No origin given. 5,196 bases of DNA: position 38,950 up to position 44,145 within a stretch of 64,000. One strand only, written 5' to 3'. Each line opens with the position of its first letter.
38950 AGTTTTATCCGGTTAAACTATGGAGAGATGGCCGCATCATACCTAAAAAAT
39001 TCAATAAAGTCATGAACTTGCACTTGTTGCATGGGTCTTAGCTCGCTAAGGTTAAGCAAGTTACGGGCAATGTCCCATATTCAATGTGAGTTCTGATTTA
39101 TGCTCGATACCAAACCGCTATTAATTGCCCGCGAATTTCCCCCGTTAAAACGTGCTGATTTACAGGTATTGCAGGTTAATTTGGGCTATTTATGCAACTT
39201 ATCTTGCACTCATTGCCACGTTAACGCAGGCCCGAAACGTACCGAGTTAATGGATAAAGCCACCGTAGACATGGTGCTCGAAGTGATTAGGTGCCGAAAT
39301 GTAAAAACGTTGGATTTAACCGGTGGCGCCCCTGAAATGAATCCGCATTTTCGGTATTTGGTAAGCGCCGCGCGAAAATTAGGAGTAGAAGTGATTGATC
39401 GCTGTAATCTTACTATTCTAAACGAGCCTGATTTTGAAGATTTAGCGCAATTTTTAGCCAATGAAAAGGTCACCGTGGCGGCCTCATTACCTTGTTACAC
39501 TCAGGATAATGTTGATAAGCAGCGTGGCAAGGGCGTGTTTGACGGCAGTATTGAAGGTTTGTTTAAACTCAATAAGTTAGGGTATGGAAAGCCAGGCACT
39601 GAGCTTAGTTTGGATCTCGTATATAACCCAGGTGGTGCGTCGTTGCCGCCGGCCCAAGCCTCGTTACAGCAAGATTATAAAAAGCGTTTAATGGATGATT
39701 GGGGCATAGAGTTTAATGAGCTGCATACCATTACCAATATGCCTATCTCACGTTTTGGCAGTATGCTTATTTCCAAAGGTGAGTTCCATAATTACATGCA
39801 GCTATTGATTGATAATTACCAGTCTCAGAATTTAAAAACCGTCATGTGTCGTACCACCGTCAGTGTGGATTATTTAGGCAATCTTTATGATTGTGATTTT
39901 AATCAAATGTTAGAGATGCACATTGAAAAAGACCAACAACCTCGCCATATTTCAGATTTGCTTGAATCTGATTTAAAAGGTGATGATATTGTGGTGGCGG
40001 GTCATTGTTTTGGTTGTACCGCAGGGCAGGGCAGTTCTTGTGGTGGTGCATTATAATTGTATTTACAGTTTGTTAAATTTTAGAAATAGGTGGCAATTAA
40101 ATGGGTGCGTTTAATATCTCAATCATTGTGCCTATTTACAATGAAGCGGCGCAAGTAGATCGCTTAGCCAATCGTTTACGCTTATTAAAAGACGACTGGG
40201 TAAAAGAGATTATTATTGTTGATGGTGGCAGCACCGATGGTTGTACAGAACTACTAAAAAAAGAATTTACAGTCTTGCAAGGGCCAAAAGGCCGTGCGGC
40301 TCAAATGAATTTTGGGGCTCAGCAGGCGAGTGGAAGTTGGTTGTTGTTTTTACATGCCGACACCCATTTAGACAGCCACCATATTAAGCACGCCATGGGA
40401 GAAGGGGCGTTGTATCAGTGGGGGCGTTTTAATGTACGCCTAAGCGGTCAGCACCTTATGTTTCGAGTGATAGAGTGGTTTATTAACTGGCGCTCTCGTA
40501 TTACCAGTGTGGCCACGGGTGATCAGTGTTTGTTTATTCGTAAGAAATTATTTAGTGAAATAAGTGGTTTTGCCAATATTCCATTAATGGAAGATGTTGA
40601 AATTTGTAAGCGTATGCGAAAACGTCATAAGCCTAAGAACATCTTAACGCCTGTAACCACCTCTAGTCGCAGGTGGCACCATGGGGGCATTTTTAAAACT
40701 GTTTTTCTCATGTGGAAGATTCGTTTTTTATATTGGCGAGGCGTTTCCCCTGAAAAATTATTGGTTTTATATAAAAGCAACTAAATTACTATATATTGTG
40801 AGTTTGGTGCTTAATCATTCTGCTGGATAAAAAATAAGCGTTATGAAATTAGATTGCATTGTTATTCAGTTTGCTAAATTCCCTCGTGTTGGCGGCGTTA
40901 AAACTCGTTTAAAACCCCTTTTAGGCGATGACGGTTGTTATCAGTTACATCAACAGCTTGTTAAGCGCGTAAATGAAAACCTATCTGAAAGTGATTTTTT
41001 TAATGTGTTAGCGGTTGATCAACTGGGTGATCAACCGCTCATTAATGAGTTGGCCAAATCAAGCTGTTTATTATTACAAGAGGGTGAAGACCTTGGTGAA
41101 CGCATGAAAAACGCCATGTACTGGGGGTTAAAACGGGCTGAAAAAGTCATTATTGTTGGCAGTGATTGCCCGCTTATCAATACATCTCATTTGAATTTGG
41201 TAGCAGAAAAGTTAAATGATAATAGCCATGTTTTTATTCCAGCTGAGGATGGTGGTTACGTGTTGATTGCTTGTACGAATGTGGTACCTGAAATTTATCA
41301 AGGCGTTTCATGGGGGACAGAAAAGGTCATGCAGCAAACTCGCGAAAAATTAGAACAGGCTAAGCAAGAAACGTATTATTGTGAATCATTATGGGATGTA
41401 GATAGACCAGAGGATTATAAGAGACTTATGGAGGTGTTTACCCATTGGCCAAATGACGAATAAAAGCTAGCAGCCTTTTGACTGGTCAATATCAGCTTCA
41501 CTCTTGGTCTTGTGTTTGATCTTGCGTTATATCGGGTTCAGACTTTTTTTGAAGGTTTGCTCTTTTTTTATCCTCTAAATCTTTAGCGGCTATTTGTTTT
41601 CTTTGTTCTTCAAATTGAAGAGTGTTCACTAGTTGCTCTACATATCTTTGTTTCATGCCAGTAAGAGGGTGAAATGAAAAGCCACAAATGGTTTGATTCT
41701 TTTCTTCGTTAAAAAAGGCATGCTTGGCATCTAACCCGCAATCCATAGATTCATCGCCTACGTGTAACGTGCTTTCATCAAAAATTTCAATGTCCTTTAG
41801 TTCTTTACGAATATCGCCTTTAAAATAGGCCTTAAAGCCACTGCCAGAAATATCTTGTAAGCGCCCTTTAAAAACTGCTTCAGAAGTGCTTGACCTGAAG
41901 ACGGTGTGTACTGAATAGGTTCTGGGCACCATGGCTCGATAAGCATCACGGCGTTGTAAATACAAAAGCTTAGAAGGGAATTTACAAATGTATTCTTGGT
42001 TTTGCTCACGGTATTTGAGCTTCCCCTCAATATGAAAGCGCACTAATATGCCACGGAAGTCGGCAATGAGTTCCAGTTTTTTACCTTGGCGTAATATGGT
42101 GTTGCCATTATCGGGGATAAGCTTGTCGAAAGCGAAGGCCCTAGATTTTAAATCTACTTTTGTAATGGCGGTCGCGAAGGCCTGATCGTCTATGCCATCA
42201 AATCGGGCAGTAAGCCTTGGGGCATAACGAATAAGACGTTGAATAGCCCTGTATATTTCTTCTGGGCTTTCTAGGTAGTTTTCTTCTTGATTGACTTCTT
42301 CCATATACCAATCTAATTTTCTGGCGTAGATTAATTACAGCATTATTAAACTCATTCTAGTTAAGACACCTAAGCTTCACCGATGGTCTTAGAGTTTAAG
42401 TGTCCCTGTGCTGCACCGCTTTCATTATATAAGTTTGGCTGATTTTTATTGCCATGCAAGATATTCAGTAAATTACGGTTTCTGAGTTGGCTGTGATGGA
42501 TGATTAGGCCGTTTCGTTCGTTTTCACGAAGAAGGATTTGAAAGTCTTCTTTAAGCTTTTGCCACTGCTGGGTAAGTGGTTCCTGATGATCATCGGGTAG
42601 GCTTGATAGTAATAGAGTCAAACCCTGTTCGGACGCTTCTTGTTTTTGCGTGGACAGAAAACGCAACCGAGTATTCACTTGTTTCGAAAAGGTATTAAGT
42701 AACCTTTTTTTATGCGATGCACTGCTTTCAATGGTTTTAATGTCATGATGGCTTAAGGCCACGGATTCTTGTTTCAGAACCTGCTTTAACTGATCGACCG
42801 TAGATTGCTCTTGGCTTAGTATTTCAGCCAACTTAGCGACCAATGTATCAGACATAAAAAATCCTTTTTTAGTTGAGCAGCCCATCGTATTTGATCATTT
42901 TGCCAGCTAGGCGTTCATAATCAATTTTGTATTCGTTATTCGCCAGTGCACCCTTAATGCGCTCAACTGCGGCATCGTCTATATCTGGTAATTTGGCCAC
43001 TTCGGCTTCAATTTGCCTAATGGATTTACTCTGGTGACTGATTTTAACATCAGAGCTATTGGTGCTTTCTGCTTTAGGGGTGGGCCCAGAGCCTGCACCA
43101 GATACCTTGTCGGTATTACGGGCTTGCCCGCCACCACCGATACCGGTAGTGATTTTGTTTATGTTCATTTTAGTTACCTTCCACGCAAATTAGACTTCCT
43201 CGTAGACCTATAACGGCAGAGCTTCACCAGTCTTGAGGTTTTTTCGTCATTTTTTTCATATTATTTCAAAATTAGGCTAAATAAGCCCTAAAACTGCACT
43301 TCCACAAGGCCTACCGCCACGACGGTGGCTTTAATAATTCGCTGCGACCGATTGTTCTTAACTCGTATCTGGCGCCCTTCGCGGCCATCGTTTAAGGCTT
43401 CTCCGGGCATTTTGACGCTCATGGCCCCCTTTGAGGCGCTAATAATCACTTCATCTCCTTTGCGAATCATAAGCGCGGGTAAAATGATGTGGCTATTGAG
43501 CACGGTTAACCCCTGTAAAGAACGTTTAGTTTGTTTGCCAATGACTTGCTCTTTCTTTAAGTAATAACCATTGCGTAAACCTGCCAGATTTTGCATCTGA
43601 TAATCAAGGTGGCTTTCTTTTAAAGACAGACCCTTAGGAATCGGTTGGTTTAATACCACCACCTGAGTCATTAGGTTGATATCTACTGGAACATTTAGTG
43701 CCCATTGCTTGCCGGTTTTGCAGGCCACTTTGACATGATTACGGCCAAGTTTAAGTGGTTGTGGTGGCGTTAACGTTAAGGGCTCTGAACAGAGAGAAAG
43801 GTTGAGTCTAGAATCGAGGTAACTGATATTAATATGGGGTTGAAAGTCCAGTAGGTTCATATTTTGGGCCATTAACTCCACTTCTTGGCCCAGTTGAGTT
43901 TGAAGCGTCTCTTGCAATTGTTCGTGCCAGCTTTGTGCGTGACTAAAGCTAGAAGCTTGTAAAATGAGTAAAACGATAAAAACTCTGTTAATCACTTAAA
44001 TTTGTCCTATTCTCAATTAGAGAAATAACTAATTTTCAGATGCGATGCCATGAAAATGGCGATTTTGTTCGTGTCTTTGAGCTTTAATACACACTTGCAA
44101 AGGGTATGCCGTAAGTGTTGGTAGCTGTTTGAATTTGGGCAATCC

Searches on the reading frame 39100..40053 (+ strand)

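Call 11: search_protein_families(library=ncbifam, proteins=[window:39100-40053:+], max_evalue=0.00001)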
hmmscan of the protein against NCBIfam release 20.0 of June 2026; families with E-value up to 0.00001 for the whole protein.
window:39100-40053:+ (318 aa): 16 families
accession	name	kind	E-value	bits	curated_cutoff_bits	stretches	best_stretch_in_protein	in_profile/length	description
TIGR04167.1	rSAM_SeCys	equivalog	8.4e-141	468.5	300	1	16-318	2-303/303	arsenosugar biosynthesis radical SAM (seleno)protein ArsS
TIGR03962.1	mycofact_rSAM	equivalog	2.1e-11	43.6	265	1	24-159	14-146/339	mycofactocin radical SAM maturase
NF050035.1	rSAM_WgK_link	exception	2.1e-11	43.4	650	1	23-160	10-146/367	radical SAM/SPASM peptide maturase WgkB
TIGR04317.1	W_rSAM_matur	equivalog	2.3e-09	36.9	380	1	20-158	2-137/349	tungsten cofactor oxidoreductase radical SAM maturase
NF049973.1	radical_Rv1681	equivalog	1.3e-08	34.2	380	1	30-162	80-211/326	Rv1681 family radical SAM protein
TIGR04055.1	rSAM_NirJ2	equivalog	1.9e-08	34.2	500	1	27-161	5-137/326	putative heme d1 biosynthesis radical SAM protein NirJ2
TIGR04051.1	rSAM_NirJ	equivalog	8.5e-08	31.5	515.45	1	26-156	6-134/354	heme d1 biosynthesis radical SAM protein NirJ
TIGR04053.2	TIGR04053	equivalog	1.1e-07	31.5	395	1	32-161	18-149/366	TIGR04053 family radical SAM/SPASM domain-containing protein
TIGR04078.1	rSAM_yydG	equivalog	2.6e-07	30.4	300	1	24-78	3-58/309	YydG family radical SAM peptide epimerase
TIGR02666.1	moaA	equivalog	3.1e-07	29.7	284.05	1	22-122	10-113/336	GTP 3',8-cyclase MoaA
TIGR04054.1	rSAM_NirJ1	equivalog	5.5e-07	28.5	650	1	23-155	37-167/387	putative heme d1 biosynthesis radical SAM protein NirJ1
TIGR02668.1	moaA_archaeal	equivalog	5.8e-07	28.8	325.25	1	21-97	9-86/303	GTP 3',8-cyclase MoaA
NF050038.1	rSAM_RiPP_GggB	equivalog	5.9e-07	28.8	650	1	21-154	41-177/398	streptosactin maturase GggB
NF045574.1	sacti_mat_StsB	exception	6.8e-07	28.5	625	1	22-161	96-232/466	StsB family radical SAM/SPASM domain sactipeptide maturase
TIGR04251.1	SCM_rSAM_ScmF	equivalog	4.2e-06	26.4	400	1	24-159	6-143/353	SynChlorMet cassette radical SAM/SPASM protein ScmF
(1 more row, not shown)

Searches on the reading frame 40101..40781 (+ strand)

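Call 11: search_protein_families(library=ncbifam, proteins=[window:40101-40781:+], max_evalue=0.00001)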
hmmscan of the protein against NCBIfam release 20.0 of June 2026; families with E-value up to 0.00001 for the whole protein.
window:40101-40781:+ (227 aa): 6 families
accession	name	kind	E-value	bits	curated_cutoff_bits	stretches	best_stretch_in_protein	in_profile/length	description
TIGR04283.1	glyco_like_mftF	equivalog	7.6e-77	257.8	182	1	6-224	1-221/221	TIGR04283 family arsenosugar biosynthesis glycosyltransferase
TIGR03965.1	mycofact_glyco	equivalog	5.2e-10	38.8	280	1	5-92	75-169/467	mycofactocin biosynthesis glycosyltransferase MftF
TIGR03937.1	PgaC_IcaA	equivalog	4e-09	35.9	422.3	1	5-97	46-145/407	poly-beta-1,6-N-acetyl-D-glucosamine synthase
NF041875.1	EPS_EpsD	equivalog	6.4e-09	35.6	370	1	6-96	1-98/325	exopolysaccharide biosynthesis glycosyltransferase EpsD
NF007482.0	PRK10073.1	equivalog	1.5e-07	30.8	423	1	5-93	7-101/334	glycosyltransferase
NF045692.1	OglycostaseCruG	equivalog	6.1e-07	28.7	600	0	5-55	42-91/386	2'-O-glycosyltransferase CruG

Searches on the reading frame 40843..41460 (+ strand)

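Call 11: search_protein_families(library=ncbifam, proteins=[window:40843-41460:+], max_evalue=0.00001)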
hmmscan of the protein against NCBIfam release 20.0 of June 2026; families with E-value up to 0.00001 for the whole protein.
window:40843-41460:+ (206 aa): 3 families
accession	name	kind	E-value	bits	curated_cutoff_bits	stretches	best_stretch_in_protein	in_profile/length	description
TIGR04282.1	glyco_like_cofC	hypoth_equivalog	1.9e-52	177.8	134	1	7-191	1-188/189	TIGR04282 family arsenosugar biosynthesis glycosyltransferase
TIGR03552.1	F420_cofC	equivalog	1e-12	48.1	105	1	16-197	9-189/196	2-phospho-L-lactate guanylyltransferase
TIGR03310.1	matur_MocA_YgfJ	equivalog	1.9e-06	28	186.45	1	38-195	26-188/188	molybdenum cofactor cytidylyltransferase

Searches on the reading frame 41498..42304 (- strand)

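Call 11: search_protein_families(library=ncbifam, proteins=[window:41498-42304:-], max_evalue=0.00001)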
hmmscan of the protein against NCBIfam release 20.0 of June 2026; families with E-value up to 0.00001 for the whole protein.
window:41498-42304:- (268 aa): 1 family
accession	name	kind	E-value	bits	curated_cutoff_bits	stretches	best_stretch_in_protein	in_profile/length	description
NF047947.1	FlgBrkeYgcR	equivalog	4.9e-08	32.8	400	1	63-183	57-177/243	flagellar brake protein YcgR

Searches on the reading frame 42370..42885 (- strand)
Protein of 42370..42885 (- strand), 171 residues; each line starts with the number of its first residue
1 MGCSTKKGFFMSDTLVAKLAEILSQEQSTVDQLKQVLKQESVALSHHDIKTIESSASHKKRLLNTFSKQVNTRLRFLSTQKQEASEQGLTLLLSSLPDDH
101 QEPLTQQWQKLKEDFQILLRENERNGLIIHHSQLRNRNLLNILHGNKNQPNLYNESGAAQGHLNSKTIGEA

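Call 11: search_protein_families(library=ncbifam, proteins=[window:42370-42885:-], max_evalue=0.00001)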
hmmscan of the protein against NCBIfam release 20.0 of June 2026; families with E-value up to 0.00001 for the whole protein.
window:42370-42885:- (171 aa): 1 family
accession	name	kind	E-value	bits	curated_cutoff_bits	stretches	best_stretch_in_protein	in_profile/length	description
NF012003.1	PRK15459.1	equivalog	5e-06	26.8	200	0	17-160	2-129/140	flagella biosynthesis chaperone FlgN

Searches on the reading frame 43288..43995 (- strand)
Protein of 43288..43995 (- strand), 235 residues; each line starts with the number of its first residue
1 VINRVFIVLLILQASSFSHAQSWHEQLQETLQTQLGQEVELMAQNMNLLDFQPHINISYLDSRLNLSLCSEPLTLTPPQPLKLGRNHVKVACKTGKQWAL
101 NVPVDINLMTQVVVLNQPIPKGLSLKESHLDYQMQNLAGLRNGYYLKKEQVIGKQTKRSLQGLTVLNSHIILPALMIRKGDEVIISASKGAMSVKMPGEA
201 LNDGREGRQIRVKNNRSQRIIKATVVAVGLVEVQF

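Call 11: search_protein_families(library=ncbifam, proteins=[window:43288-43995:-], max_evalue=0.00001)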
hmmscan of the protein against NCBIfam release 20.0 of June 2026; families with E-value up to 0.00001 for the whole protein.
window:43288-43995:- (235 aa): 1 family
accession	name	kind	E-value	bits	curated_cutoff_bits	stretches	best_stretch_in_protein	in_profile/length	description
TIGR03170.1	flgA_cterm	equivalog_domain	9.8e-34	116.3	54.65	1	98-234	1-137/137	flagellar basal body P-ring formation chaperone FlgA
